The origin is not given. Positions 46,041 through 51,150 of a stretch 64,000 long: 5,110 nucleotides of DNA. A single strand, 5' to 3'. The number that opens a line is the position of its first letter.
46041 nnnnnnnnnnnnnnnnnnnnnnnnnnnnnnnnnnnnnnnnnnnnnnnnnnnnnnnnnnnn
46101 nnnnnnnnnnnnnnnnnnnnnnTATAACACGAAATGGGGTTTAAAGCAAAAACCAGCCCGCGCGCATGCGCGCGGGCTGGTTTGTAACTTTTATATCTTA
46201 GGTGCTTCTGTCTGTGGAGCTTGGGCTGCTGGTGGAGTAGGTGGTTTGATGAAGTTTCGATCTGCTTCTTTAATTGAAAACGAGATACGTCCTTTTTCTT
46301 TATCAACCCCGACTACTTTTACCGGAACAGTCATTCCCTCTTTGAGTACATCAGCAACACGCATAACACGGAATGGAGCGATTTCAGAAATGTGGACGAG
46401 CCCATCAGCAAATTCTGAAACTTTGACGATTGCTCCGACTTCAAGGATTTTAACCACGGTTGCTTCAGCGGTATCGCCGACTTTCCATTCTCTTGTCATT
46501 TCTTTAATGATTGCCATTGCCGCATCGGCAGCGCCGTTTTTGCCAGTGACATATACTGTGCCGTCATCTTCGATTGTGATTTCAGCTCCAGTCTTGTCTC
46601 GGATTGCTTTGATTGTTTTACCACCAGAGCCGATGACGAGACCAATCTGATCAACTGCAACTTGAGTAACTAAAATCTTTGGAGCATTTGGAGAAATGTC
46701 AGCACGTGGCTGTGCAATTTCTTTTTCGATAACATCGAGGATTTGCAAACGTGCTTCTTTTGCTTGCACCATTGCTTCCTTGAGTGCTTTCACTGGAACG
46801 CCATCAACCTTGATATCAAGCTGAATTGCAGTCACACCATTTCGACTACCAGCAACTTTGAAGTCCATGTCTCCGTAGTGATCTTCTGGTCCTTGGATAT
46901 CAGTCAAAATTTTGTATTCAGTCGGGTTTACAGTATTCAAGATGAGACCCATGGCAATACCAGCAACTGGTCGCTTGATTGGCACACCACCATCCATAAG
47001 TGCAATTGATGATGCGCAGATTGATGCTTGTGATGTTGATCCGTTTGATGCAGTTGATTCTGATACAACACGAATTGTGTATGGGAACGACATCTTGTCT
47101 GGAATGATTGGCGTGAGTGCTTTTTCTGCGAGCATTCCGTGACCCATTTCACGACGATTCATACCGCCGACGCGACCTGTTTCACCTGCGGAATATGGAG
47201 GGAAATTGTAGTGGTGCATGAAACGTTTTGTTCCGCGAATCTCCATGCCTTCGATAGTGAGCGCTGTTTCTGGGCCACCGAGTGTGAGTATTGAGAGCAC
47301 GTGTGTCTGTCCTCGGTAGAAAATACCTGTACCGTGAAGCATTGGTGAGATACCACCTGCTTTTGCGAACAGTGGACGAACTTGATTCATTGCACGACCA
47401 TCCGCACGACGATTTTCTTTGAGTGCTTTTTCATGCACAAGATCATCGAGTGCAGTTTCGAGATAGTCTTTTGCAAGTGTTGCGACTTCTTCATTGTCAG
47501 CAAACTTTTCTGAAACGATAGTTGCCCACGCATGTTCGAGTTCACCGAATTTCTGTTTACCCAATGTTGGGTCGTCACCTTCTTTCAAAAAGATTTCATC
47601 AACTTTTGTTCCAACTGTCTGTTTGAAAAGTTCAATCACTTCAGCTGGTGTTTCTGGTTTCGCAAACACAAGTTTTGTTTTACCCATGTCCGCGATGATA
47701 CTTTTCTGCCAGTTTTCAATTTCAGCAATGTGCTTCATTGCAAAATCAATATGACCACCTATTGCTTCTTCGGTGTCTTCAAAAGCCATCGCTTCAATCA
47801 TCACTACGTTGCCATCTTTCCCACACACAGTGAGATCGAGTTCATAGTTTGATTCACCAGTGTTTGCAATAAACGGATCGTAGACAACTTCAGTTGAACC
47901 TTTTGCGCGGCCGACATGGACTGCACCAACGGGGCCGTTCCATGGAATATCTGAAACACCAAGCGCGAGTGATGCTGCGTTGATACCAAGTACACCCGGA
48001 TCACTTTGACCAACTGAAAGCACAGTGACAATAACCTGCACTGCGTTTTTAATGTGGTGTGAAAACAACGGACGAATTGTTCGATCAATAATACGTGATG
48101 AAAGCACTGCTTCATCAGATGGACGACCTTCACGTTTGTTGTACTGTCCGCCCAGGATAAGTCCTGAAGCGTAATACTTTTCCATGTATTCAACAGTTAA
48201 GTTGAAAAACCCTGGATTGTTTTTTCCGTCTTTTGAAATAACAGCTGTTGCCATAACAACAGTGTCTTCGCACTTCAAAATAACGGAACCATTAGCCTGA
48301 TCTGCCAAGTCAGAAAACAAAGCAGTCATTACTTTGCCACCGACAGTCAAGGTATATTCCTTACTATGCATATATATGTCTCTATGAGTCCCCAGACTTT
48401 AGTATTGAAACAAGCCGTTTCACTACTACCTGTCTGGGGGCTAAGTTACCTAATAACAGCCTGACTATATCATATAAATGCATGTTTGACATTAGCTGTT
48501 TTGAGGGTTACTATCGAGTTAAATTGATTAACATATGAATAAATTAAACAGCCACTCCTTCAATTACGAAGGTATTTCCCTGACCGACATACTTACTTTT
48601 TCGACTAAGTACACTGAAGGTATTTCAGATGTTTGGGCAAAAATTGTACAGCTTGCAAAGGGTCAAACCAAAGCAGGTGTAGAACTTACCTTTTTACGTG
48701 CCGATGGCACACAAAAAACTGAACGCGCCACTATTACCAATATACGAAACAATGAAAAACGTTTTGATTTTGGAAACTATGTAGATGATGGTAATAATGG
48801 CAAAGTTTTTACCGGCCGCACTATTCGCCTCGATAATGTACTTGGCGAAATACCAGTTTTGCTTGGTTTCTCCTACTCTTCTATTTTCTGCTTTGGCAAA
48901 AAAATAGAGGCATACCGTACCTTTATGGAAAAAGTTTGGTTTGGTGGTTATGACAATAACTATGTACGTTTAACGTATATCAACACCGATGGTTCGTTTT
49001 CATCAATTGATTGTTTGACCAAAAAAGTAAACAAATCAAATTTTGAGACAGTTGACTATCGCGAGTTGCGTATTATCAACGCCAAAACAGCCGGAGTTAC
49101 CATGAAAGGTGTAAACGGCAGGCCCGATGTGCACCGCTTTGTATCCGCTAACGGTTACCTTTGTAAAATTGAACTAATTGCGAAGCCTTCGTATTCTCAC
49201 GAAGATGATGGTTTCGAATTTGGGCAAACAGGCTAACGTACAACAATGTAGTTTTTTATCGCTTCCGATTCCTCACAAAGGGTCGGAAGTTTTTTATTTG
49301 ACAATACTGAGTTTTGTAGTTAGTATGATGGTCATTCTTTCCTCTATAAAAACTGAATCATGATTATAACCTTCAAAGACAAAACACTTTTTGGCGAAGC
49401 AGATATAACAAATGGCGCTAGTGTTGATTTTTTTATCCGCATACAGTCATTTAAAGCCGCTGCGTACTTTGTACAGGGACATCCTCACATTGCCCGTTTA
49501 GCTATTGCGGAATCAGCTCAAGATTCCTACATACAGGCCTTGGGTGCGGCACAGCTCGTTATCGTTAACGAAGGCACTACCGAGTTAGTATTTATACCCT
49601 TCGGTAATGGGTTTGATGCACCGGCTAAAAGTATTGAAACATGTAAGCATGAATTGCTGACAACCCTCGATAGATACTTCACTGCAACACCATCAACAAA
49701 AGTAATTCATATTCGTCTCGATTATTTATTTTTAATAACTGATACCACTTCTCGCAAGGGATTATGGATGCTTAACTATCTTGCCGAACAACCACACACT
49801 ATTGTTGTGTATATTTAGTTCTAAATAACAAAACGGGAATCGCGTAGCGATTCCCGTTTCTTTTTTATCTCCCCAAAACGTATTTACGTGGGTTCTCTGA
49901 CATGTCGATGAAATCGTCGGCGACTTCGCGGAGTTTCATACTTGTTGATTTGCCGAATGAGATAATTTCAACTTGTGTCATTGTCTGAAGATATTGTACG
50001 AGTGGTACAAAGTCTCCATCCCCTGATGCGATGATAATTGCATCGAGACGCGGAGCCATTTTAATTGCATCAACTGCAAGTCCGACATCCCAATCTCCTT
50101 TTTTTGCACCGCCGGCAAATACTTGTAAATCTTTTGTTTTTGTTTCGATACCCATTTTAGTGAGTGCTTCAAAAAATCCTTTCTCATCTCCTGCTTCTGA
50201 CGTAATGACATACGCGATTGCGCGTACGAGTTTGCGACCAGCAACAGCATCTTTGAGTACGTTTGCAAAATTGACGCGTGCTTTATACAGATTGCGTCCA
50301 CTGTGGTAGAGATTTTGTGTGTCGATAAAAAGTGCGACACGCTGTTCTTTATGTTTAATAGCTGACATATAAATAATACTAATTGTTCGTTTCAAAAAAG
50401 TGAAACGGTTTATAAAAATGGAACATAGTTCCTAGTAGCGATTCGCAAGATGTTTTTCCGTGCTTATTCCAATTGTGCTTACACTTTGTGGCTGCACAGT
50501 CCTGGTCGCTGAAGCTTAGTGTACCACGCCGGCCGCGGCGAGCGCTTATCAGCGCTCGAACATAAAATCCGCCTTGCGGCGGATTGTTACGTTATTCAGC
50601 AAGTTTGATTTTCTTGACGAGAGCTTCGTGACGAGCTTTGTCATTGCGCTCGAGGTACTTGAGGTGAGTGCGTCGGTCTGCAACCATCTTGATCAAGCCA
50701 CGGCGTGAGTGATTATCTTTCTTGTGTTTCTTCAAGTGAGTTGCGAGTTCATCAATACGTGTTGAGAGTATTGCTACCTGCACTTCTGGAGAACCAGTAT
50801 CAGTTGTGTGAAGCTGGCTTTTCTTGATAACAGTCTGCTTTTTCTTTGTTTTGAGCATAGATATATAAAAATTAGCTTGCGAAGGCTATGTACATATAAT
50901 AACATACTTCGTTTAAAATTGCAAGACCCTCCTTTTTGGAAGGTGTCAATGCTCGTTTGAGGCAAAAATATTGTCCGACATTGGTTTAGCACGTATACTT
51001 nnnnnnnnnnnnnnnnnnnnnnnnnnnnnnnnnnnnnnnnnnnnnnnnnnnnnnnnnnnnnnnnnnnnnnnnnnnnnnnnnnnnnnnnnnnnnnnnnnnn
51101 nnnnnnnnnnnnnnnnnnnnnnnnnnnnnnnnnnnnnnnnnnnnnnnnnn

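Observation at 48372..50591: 2.2 kb insertion between rpsO and pnp with a higher-GC two-gene cassette and an NYN nuclease gene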

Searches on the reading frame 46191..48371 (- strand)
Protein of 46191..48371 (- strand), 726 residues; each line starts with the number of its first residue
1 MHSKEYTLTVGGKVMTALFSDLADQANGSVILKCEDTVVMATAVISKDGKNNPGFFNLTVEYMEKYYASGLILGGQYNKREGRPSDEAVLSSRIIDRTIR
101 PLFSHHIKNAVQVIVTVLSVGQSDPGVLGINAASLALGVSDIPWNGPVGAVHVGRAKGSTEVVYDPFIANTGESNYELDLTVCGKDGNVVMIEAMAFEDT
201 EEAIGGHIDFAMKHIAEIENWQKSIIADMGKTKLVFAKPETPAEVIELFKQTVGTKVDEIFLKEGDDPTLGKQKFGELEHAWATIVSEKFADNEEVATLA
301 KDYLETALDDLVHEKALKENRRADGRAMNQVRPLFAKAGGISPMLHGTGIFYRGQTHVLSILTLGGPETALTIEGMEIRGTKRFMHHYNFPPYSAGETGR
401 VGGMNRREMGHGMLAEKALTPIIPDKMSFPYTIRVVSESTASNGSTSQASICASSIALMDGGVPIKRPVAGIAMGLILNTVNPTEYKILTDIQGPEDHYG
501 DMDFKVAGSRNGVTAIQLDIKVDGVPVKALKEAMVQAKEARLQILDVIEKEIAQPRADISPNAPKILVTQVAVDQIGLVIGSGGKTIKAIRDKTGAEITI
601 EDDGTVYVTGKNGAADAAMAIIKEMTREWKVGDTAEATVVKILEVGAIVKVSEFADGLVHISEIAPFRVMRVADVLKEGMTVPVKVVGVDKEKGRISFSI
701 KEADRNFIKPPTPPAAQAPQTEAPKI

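Call 4: search_protein_families(library=pfam, proteins=[window:46191-48371:-], max_evalue=1)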
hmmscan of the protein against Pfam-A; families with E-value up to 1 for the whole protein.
window:46191-48371:- (726 aa): 16 families
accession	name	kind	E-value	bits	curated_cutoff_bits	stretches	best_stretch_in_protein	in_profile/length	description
PF01138.27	RNase_PH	-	1.2e-44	152.4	25.5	2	21-143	10-130/130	3' exoribonuclease family, domain 1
PF00575.29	S1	-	7.8e-15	55.5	22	1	630-701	3-74/74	S1 RNA binding domain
PF00013.35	KH_1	-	3.4e-12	46.4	21.5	1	570-623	5-65/66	KH domain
PF03725.20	RNase_PH_C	-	1e-05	25.8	20.8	1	468-540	2-67/67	3' exoribonuclease family, domain 2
PF22675.2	KH-I_KHDC4-BBP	-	0.00026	21.2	30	1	575-614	7-46/76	KHDC4/BBP-like, KH-domain type I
PF13083.13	KH_KhpA-B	-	0.00037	20.8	32.1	1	565-591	29-55/73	KhpA/KhpB, KH domain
PF07650.23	KH_2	-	0.0013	19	22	1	572-608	32-68/78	KH domain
PF23459.1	S1_RRP5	-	0.0048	17.9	27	1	632-693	4-65/72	RRP5 S1 domain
PF16397.10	DUF5006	-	0.023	14.3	34.1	1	564-626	30-92/263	Domain of unknown function (DUF5006)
PF18614.7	RNase_II_C_S1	-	0.028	14.7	26.6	1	671-699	29-57/59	RNase II-type exonuclease C-terminal S1 domain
PF18938.6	aRib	-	0.1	12.9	27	1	593-616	37-60/71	Atypical Rib domain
PF23052.1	KH_N4BP1_2nd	-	0.11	13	27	1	580-631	18-69/120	N4BP1, second type I KH-domain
PF09048.16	Cro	-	0.13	12.7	32.7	0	588-607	31-50/59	Cro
PF21710.3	Spt6_S1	-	0.18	12.5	27.5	0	670-704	56-90/91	Spt6, S1/OB domain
PF03726.19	PNPase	-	0.2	12.6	24.6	0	286-326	37-80/81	Polyribonucleotide nucleotidyltransferase, RNA binding domain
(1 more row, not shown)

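Call 21: find_related_loci(query=window:46191-48371:-, collection=genome_contigs, flank=8000)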
Query window:46191-48371:- (726 aa) in genome_contigs; peptide patterns used: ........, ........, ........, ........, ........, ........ (x = any residue, [..] = any of these).
600 stretches matched a pattern (row limit reached: there are more); 597 encode a relative of the query (tblastn E <= 1e-3); the best 80 are kept; 80 distinct loci.
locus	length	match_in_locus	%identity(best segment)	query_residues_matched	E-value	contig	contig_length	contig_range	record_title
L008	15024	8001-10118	62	1-710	0e+0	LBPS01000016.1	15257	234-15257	MAG: Candidatus Nomurabacteria bacterium GW2011_GWE2_34_25 UR57_C0016, whole genome shotgun sequence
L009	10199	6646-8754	60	1-709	0e+0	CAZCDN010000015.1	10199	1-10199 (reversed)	MAG TPA_asm: uncultured Candidatus Saccharibacteria bacterium isolate SRP286056_co1_156 genome assembly, contig: NODE_85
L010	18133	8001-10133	58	1-709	0e+0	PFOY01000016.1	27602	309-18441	MAG: Candidatus Nomurabacteria bacterium CG_4_10_14_0_2_um_filter_30_12 CG_4_10_14_0.2_scaffold_560_c, whole genome shot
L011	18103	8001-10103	58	1-708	0e+0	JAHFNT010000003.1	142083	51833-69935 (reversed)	MAG: Candidatus Nomurabacteria bacterium isolate nzgw487 NODE_86_length_142084_cov_5.254933, whole genome shotgun sequen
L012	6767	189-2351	57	1-708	0e+0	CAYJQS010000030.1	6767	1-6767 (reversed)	MAG TPA_asm: uncultured Candidatus Saccharibacteria bacterium isolate ERP125453_co1_243 genome assembly, contig: NODE_14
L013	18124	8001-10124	57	1-708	0e+0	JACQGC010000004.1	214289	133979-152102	MAG: Candidatus Nomurabacteria bacterium isolate NC_groundwater_1063_Pr2_B-0.1um_42_14 rattlesnake_spring_18_scaffold_21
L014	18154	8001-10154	54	1-717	0e+0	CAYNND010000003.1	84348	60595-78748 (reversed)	MAG TPA_asm: uncultured Candidatus Saccharibacteria bacterium isolate SRP170004_co1_174 genome assembly, contig: NODE_31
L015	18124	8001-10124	55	1-720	0e+0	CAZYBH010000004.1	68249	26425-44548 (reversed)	MAG TPA_asm: uncultured Candidatus Saccharibacteria bacterium isolate SRP257259_co1_236 genome assembly, contig: NODE_36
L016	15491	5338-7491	54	1-722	0e+0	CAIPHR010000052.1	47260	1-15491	uncultured bacterium isolate MJ-2014_bin-1666 genome assembly, contig: bin-1666:52/95, whole genome shotgun sequence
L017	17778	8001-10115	63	1-710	0e+0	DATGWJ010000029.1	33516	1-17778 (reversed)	MAG TPA_asm: Candidatus Paceibacterota bacterium isolate SMAG_U10579 k141_430353, whole genome shotgun sequence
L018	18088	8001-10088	54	1-707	0e+0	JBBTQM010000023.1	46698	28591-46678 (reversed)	MAG: Patescibacteria group bacterium isolate H43-bin055_1 H43_bin055_1_000000000023, whole genome shotgun sequence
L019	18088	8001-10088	53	1-709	0e+0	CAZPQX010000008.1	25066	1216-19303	MAG TPA_asm: uncultured Candidatus Saccharibacteria bacterium isolate SRP292972_co1_63 genome assembly, contig: NODE_932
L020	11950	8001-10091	52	1-708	0e+0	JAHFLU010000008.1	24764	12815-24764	MAG: bacterium isolate nzgw440 NODE_1128_length_24765_cov_5.237421, whole genome shotgun sequence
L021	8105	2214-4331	54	1-709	0e+0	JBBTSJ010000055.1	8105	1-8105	MAG: Patescibacteria group bacterium isolate H43-bin029_1 H43_bin029_1_000000000055, whole genome shotgun sequence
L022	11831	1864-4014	54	1-726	0e+0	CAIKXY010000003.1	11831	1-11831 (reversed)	uncultured bacterium isolate E14_bin-0799 genome assembly, contig: bin-0799:03/15, whole genome shotgun sequence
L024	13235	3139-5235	52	1-707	0e+0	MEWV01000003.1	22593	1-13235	MAG: Candidatus Adlerbacteria bacterium RIFCSPHIGHO2_02_FULL_54_18 rifcsphigho2_02_scaffold_12854, whole genome shotgun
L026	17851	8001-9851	51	1-625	0e+0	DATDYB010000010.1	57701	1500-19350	MAG TPA_asm: Candidatus Paceibacterota bacterium isolate SMAG_U8154 k141_184282, whole genome shotgun sequence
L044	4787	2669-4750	46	1-700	0e+0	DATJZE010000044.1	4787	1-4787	MAG TPA_asm: Candidatus Paceibacterota bacterium isolate SMAG_U15170 k141_1293173, whole genome shotgun sequence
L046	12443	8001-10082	45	4-703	2e-176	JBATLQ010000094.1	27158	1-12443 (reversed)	MAG: Candidatus Moraniibacteriota bacterium isolate MFD10474_ilm_asm_bin3 k127_53898, whole genome shotgun sequence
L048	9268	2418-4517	44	1-707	5e-176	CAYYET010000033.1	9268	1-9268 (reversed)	MAG TPA_asm: uncultured Bdellovibrionales bacterium isolate SRP135725_co1_601 genome assembly, contig: NODE_10658_length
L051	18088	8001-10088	44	1-703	2e-175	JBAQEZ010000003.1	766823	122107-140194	MAG: Candidatus Moraniibacteriota bacterium isolate MFD12003_ilm_asm_bin65 k127_11199, whole genome shotgun sequence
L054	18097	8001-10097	44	1-705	1e-172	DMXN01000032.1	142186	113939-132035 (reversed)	MAG TPA_asm: Candidatus Moraniibacteriota bacterium isolate UBA11696 contig_369, whole genome shotgun sequence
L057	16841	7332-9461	54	1-713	0e+0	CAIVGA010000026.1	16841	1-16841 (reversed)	uncultured bacterium isolate AM-2014-D4_bin-189 genome assembly, contig: bin-189:26/67, whole genome shotgun sequence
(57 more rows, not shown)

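Call 63: search_protein_families(library=pfam, proteins=[L009:5055-6449:+, L014:6622-7284:+, L014:7259-7846:-, L017:7341-7817:-, L020:6774-7796:+, L021:425-1195:-, L021:1369-1935:+, L044:1890-2519:+, L046:5714-7036:-, L046:7196-7753:-], max_evalue=0.01)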
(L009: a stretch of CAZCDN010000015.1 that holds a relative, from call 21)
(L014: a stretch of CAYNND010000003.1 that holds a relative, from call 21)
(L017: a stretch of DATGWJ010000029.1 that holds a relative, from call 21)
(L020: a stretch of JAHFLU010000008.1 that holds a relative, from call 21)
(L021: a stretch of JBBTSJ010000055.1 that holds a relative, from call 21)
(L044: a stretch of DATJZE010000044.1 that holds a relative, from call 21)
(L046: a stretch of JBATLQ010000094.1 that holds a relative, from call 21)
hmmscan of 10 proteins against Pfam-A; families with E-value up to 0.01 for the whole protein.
L009:5055-6449:+ (464 aa): 1 family
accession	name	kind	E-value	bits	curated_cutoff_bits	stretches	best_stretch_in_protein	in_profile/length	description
PF09992.14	NAGPA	-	2.7e-05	24.9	25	1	298-408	53-147/169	Phosphodiester glycosidase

L014:6622-7284:+ (220 aa): 1 family
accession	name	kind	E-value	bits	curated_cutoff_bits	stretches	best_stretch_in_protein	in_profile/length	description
PF08636.15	Pkr1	-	0.003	18.1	27.7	1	97-131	33-67/73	ER protein Pkr1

L014:7259-7846:- (195 aa): 4 families
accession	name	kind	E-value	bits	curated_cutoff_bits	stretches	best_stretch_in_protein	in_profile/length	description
PF06821.19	Ser_hydrolase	-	7.1e-09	36.2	22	1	36-182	9-156/172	Serine hydrolase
PF00561.26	Abhydrolase_1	-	1.3e-07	31.9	25.8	1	85-124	70-103/245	alpha/beta hydrolase fold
PF12146.15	Hydrolase_4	-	1.4e-05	25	27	0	81-125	73-115/239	Serine aminopeptidase, S33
PF12697.13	Abhydrolase_6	-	0.00021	22.5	26.3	0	5-120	1-95/217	Alpha/beta hydrolase family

L017:7341-7817:- (158 aa): 0 families

L020:6774-7796:+ (340 aa): 3 families
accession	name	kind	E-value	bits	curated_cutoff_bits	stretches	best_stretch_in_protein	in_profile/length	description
PF08545.16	ACP_syn_III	-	2.9e-18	66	24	1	124-193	2-66/80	3-Oxoacyl-[acyl-carrier-protein (ACP)] synthase III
PF08541.16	ACP_syn_III_C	-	7.8e-17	61.7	26.6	1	246-333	3-90/90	3-Oxoacyl-[acyl-carrier-protein (ACP)] synthase III C terminal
PF00108.29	Thiolase_N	-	0.00013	21.9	26.4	1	58-158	17-114/260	Thiolase, N-terminal domain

L021:425-1195:- (256 aa): 7 families
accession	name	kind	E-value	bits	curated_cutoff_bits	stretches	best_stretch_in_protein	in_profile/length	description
PF01978.25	TrmB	-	6.9e-09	35.9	25.6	1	11-68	3-60/68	Sugar-specific transcriptional regulator TrmB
PF12802.13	MarR_2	-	2e-07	31.5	27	1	12-64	1-54/61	MarR family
PF01047.28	MarR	-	3.3e-06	27.3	24.6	1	20-65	7-52/59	MarR family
PF09339.16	HTH_IclR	-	2.4e-05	24.4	22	1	25-63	12-51/52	IclR helix-turn-helix domain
PF25213.1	HVO_A0261_N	-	0.00051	20.3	35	1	22-65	17-59/86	HVO_A0261 N-terminal domain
PF13412.12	HTH_24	-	0.0012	18.8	21.9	1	21-61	8-48/48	Winged helix-turn-helix DNA-binding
PF13545.12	HTH_Crp_2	-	0.0017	18.7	27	1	31-67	23-58/70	Crp-like helix-turn-helix domain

L021:1369-1935:+ (188 aa): 0 families

L044:1890-2519:+ (209 aa): 0 families

L046:5714-7036:- (440 aa): 0 families

L046:7196-7753:- (185 aa): 0 families

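Call 64: search_protein_families(library=pfam, proteins=[L048:1404-2231:+, L051:6385-7704:-, L054:6414-6821:+, L054:6794-7108:+, L054:7254-7760:+, L057:5438-6301:+, L057:6431-7213:-, L024:2258-2698:-, L026:7163-7564:-], max_evalue=0.01)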
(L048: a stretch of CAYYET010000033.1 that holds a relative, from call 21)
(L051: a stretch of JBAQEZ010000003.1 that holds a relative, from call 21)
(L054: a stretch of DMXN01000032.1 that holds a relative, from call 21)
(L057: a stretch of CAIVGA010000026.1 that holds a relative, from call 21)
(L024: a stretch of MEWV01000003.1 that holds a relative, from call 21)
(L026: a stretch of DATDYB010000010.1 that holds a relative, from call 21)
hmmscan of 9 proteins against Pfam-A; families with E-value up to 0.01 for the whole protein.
L048:1404-2231:+ (275 aa): 0 families

L051:6385-7704:- (439 aa): 0 families

L054:6414-6821:+ (135 aa): 1 family
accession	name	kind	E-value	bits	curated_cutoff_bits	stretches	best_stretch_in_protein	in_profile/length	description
PF05168.19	HEPN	-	6.8e-18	65.4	22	1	11-126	2-113/117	HEPN domain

L054:6794-7108:+ (104 aa): 4 families
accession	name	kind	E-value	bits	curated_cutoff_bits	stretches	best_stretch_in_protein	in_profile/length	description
PF18765.7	Polbeta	-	3.1e-11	43.7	26.9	1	23-103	12-87/93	Polymerase beta, Nucleotidyltransferase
PF01909.29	NTP_transf_2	-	1.9e-09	38.2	21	1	24-78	14-70/93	Nucleotidyltransferase domain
PF05873.17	Mt_ATP-synt_D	-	0.00013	22.2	27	1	3-94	58-143/154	ATP synthase D chain, mitochondrial (ATP5H)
PF22600.2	MTPAP-like_central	-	0.00019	22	27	1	4-66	19-82/139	Poly(A) RNA polymerase, mitochondrial-like, central palm domain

L054:7254-7760:+ (168 aa): 1 family
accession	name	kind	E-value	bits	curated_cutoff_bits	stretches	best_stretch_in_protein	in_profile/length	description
PF01797.21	Y1_Tnp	-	6.9e-07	29.9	23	1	17-96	9-90/121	Transposase IS200 like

L057:5438-6301:+ (287 aa): 1 family
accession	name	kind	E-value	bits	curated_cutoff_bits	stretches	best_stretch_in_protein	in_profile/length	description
PF02498.22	Bro-N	-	1.5e-07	32.4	25.6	1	24-115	2-91/96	BRO family, N-terminal domain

L057:6431-7213:- (260 aa): 2 families
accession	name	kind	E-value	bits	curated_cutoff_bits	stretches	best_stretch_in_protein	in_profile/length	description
PF21294.4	Polysacc_lyase_14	-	1.4e-39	136.5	27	1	43-256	5-215/215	Polysaccharide lyase 14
PF14099.13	Polysacc_lyase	-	0.0013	19.1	29.9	1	166-216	127-175/210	Polysaccharide lyase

L024:2258-2698:- (146 aa): 0 families

L026:7163-7564:- (133 aa): 0 families

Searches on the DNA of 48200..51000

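Call 6: search_rna_families(source=window, start=48200, end=51000, threshold=evalue, max_evalue=5)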
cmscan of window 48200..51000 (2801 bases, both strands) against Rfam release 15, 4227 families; matches with E-value up to 5: 2.
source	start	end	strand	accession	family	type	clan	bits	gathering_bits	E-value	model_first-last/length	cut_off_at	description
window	49354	49433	+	RF01563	DdR13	Gene; snRNA; snoRNA; CD-box;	-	18.2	65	1.6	1-80/80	no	Dictyostelium snoRNA DdR13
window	50564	50720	-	RF00372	sroH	Gene; sRNA;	-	16.7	80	0.46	1-161/161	no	sroH RNA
